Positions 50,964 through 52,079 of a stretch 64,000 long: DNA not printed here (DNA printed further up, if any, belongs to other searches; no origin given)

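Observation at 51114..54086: CE4 deacetylase, flippase-like (LPG-synthase TM-domain) protein and GT4 glycosyltransferase cluster; candidate lipid-linked amino-sugar headgroup module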

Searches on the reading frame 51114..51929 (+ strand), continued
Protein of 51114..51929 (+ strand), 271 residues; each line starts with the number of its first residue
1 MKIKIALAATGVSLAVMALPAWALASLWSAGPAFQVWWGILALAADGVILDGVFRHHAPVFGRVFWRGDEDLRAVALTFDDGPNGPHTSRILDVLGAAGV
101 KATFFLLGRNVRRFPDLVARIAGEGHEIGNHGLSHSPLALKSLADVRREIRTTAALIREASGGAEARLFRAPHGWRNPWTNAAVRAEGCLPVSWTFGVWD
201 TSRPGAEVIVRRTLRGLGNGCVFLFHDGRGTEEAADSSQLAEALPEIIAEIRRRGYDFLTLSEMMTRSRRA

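Call 69: find_encoding_contigs(protein=P0254, flank=6000, max_places=1)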
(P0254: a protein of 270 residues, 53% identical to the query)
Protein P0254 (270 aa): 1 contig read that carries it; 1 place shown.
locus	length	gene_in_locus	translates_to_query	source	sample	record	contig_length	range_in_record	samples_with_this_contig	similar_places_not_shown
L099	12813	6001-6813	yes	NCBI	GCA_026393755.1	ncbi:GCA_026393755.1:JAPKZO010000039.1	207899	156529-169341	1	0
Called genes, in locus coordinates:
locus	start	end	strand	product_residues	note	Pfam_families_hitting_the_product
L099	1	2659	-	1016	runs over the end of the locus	PF01869:BcrAD_BadFG, PF09989:DUF2229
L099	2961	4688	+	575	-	PF00390:malic, PF03949:Malic_M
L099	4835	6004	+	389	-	PF13439:Glyco_transf_4, PF13579:Glyco_trans_4_4, PF20706:GT4-conflict (weak), PF00534:Glycos_transf_1, PF13692:Glyco_trans_1_4, PF13524:Glyco_trans_1_2 (weak)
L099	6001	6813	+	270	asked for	PF01522:Polysacc_deac_1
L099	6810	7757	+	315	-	PF03706:LPG_synthase_TM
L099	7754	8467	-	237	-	PF00702:Hydrolase, PF13419:HAD_2 (weak), PF13242:Hydrolase_like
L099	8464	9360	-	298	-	PF02811:PHP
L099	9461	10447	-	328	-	PF01475:FUR, PF09537:DUF2383 (faint), PF02915:Rubrerythrin (faint)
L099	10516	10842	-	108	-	PF01521:Fe-S_biosyn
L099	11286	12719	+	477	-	PF00171:Aldedh, PF05893:LuxC (weak)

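Call 70: find_encoding_contigs(protein=P0192, flank=6000, max_places=1)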
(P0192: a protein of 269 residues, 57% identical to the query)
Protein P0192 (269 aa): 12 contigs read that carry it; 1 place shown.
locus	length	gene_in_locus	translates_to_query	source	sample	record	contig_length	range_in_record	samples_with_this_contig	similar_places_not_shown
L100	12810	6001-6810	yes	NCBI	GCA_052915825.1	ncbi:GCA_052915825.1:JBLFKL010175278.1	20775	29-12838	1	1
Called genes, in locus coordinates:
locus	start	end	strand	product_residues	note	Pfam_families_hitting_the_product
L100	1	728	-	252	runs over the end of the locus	?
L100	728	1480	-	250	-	PF02146:SIR2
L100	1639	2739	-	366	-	PF01464:SLT, PF01476:LysM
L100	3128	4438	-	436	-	PF02683:DsbD_TM, PF03190:Thioredox_DsbH, PF13899:Thioredoxin_7, PF00085:Thioredoxin, PF13098:Thioredoxin_2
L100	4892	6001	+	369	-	PF13439:Glyco_transf_4, PF13579:Glyco_trans_4_4, PF00534:Glycos_transf_1, PF13692:Glyco_trans_1_4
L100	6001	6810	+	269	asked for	PF01522:Polysacc_deac_1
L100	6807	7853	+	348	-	PF03706:LPG_synthase_TM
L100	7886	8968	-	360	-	PF00072:Response_reg, PF07730:HisKA_3, PF02518:HATPase_c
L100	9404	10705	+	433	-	PF07670:Gate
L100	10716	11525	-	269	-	PF00459:Inositol_P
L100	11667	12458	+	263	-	PF01887:SAM_HAT_N, PF20257:SAM_HAT_C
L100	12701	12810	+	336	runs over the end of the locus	PF00044:Gp_dh_N, PF02800:Gp_dh_C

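Call 71: find_encoding_contigs(protein=P0214, flank=6000, max_places=1)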
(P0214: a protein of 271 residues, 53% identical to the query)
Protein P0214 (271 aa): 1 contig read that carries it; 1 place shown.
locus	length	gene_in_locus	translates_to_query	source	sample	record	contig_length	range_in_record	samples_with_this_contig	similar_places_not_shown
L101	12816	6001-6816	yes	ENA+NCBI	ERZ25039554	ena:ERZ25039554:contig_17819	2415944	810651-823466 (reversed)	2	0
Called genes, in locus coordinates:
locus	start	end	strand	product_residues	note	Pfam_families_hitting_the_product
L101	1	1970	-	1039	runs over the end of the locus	PF00873:ACR_tran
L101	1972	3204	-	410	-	PF25917:BSH_RND (weak), PF25919:BSH_CusB (weak), PF25973:BSH_CzcB, PF25954:Beta-barrel_RND_2, PF25944:Beta-barrel_RND (weak), PF25967:RND-MFP_C, PF25975:CzcB_C, PF25989:YknX_C (weak)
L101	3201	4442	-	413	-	PF02321:OEP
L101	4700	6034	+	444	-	PF13439:Glyco_transf_4, PF13579:Glyco_trans_4_4, PF00534:Glycos_transf_1, PF13692:Glyco_trans_1_4, PF13524:Glyco_trans_1_2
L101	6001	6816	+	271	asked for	PF01522:Polysacc_deac_1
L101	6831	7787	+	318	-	PF03706:LPG_synthase_TM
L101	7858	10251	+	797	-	PF07697:7TMR-HDED, PF07698:7TM-7TMR_HD, PF01966:HD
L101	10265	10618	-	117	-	-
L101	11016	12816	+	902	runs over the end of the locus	PF02012:BNR (faint), PF15902:Sortilin-Vps10 (weak), PF25852:DUF6242_C (faint)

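Call 72: find_encoding_contigs(protein=P0162, flank=8000, max_places=1)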
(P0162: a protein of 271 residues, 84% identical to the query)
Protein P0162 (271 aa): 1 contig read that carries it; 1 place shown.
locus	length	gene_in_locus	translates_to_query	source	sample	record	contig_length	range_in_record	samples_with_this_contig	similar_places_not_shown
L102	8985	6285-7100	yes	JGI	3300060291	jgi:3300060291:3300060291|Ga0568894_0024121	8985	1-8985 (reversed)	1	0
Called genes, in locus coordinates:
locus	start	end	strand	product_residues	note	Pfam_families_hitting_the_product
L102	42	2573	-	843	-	PF00690:Cation_ATPase_N, PF00122:E1-E2_ATPase, PF00702:Hydrolase, PF13246:Cation_ATPase, PF00689:Cation_ATPase_C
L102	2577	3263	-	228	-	-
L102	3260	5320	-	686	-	PF00930:DPPIV_N (faint), PF26550:Tricorn_2nd, PF26549:Tricorn_N, PF07676:PD40, PF26549:Tricorn_N, PF07676:PD40 (weak), PF00326:Peptidase_S9, PF01738:DLH, +3 more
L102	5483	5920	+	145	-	PF06094:GGACT, PF13772:AIG2_2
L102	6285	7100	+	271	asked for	PF01522:Polysacc_deac_1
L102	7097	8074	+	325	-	PF03706:LPG_synthase_TM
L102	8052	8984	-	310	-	?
